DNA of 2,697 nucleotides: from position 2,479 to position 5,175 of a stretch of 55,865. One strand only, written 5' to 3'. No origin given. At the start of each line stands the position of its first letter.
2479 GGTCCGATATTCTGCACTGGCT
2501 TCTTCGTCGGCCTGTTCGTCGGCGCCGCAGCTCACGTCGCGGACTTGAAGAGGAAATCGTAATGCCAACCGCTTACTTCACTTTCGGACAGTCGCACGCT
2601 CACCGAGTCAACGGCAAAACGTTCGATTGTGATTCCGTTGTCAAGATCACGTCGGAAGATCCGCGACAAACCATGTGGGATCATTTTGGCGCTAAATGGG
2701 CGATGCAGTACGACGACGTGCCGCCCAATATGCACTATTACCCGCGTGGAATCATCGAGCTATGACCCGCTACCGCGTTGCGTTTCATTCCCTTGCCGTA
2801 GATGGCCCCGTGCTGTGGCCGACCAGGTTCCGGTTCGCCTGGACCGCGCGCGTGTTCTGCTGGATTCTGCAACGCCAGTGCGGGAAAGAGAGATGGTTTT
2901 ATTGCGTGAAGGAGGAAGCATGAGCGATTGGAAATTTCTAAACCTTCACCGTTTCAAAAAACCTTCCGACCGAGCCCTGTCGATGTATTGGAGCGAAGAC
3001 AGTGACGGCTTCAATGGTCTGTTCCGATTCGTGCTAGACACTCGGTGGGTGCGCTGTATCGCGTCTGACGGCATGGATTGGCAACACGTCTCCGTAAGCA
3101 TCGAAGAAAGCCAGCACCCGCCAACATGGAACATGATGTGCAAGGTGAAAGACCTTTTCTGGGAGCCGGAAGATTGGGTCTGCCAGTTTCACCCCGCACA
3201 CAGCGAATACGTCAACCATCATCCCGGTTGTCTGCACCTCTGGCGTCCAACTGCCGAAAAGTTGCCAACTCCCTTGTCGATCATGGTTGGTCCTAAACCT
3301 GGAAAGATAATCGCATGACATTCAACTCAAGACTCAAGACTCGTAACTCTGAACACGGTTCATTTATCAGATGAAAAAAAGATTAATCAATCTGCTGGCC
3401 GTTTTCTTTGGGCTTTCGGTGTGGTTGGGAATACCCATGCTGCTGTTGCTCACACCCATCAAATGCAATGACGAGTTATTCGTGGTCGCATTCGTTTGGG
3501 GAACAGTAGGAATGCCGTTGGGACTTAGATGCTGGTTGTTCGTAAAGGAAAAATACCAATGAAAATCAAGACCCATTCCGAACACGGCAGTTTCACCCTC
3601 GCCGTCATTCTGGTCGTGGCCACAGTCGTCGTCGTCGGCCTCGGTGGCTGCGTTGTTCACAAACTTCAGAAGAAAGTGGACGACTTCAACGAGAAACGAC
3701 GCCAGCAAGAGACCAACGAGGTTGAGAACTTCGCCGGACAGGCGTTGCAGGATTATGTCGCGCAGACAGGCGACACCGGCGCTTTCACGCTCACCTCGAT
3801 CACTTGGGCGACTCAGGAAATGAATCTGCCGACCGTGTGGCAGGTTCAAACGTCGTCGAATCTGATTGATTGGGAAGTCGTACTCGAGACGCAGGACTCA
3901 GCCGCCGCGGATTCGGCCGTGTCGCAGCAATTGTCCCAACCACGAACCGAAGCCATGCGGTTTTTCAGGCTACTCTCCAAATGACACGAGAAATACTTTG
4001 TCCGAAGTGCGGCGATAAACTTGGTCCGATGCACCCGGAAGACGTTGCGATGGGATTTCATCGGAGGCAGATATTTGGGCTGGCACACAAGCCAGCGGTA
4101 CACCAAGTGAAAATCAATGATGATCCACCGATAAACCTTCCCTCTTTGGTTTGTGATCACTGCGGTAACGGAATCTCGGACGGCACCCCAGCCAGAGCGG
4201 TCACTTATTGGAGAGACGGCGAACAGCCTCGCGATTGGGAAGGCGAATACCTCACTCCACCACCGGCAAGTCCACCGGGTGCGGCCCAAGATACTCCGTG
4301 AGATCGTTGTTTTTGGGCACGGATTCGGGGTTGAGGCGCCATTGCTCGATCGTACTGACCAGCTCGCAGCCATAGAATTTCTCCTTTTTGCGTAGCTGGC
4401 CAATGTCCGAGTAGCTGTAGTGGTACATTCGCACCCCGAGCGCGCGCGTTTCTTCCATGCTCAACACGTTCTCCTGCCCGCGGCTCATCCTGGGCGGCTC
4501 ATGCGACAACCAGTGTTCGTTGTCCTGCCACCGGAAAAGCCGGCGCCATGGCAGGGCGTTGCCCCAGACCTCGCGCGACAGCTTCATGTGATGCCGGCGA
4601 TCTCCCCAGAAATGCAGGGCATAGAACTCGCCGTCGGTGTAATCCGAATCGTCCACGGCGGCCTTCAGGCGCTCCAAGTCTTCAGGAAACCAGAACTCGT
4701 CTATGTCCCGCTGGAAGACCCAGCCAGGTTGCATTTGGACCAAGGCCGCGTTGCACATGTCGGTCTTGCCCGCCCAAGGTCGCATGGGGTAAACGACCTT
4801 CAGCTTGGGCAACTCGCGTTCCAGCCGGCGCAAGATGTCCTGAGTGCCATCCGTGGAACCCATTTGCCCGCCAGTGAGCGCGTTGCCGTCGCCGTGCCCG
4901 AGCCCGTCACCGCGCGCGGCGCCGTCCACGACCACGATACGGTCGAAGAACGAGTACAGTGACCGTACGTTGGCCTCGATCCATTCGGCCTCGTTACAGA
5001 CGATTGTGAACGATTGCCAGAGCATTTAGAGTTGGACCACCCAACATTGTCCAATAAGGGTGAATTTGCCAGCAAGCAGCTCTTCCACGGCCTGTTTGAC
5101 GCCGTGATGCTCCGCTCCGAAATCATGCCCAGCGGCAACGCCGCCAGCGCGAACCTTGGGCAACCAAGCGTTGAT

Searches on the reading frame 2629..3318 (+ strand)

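Call 66: search_protein_families(library=pfam, proteins=[window:2629-3318:+], max_evalue=0.001)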
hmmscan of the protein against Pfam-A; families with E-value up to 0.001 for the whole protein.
window:2629-3318:+ (229 aa): 1 family
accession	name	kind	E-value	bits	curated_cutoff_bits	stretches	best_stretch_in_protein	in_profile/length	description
PF24746.1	DUF7694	-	1.1e-24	86.5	27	1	144-208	2-65/66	Domain of unknown function (DUF7694)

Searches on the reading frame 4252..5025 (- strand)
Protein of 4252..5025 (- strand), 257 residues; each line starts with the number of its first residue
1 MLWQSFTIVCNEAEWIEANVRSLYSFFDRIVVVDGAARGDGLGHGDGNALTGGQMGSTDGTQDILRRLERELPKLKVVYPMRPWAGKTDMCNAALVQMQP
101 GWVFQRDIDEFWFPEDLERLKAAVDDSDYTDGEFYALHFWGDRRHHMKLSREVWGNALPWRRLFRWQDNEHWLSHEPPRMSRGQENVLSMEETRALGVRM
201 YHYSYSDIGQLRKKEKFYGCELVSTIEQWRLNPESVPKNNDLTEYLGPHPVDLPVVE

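Call 66: search_protein_families(library=pfam, proteins=[window:4252-5025:-], max_evalue=0.001)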
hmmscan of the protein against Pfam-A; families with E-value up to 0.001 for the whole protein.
window:4252-5025:- (257 aa): 2 families
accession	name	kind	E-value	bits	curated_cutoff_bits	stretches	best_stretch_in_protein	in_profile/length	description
PF00535.33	Glycos_transf_2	-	5e-08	33.5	23.3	1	56-165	36-143/168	Glycosyl transferase family 2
PF13704.12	Glyco_tranf_2_4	-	0.00029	21.7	27.5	0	56-117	28-89/98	Glycosyl transferase family 2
